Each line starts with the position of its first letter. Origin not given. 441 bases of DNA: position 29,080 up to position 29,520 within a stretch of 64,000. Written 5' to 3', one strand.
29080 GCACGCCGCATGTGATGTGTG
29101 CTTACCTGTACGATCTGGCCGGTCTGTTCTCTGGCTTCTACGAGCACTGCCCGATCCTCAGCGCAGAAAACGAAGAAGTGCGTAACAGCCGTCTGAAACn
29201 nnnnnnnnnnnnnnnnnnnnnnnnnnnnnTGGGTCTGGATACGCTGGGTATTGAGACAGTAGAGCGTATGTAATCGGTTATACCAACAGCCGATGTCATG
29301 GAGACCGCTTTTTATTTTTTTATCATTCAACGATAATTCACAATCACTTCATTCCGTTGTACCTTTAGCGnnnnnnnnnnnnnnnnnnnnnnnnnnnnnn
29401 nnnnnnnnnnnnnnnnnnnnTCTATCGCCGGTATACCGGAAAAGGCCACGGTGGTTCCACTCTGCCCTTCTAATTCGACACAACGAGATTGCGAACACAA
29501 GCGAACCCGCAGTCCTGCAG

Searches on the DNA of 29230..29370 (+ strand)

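Call 39: search_dna_similar(query=window:29230-29370:+, collection=ecoli_genomes, mode=near, max_rows=8, rows=best)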
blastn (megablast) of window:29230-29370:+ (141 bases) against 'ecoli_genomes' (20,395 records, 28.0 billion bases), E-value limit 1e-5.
Records with a match: 5419; places in all: 5552; records where one place covers at least 80% of the query: 1779.
Genomes with a match: 5419 of 5426; with a place that covers at least 80% of the query: 1779. Places per genome that has any: lowest 1, median 1, highest 2. On chromosomes: 5550 places; on plasmids: 2.
Best place of each record, by identity: >=99% 562; 95-99% 2946; 90-95% 205; 80-90% 1706.
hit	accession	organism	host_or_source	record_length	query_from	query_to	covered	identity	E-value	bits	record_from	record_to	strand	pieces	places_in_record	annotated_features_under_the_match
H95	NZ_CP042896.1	Escherichia coli strain CFSAN061771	missing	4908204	1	141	100%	90.3%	5e-43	182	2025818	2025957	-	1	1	flhE: flagellar protein FlhE | argS: arginine--tRNA ligase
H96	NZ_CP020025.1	Escherichia coli strain WB61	Rupornis magnirostris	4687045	1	141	100%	90.3%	5e-43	182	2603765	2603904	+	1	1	argS: arginine--tRNA ligase | flhE: flagellar protein FlhE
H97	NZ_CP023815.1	Escherichia coli strain IMT16316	wild bird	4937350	1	141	100%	90.3%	5e-43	182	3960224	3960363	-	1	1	flhE: flagellar protein FlhE | argS: arginine--tRNA ligase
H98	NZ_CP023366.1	Escherichia coli strain 1428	canine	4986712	1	141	100%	90.3%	5e-43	182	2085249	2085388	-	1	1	flhE: flagellar protein FlhE | argS: arginine--tRNA ligase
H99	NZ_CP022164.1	Escherichia coli strain M160133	Homo sapiens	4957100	1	141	100%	90.3%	5e-43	182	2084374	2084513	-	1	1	flhE: flagellar protein FlhE | argS: arginine--tRNA ligase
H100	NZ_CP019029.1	Escherichia coli strain Ecol_881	Homo sapiens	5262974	1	141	100%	90.3%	5e-43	182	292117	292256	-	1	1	flhE: flagellar protein FlhE | argS: arginine--tRNA ligase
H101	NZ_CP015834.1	Escherichia coli strain MS6198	Homo sapiens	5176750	1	141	100%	90.3%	5e-43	182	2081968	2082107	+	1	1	argS: arginine--tRNA ligase | flhE: flagellar protein FlhE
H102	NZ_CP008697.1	Escherichia coli strain ST648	Homo sapiens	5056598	1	141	100%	90.3%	5e-43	182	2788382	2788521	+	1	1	argS: arginine--tRNA ligase | flhE: flagellar protein FlhE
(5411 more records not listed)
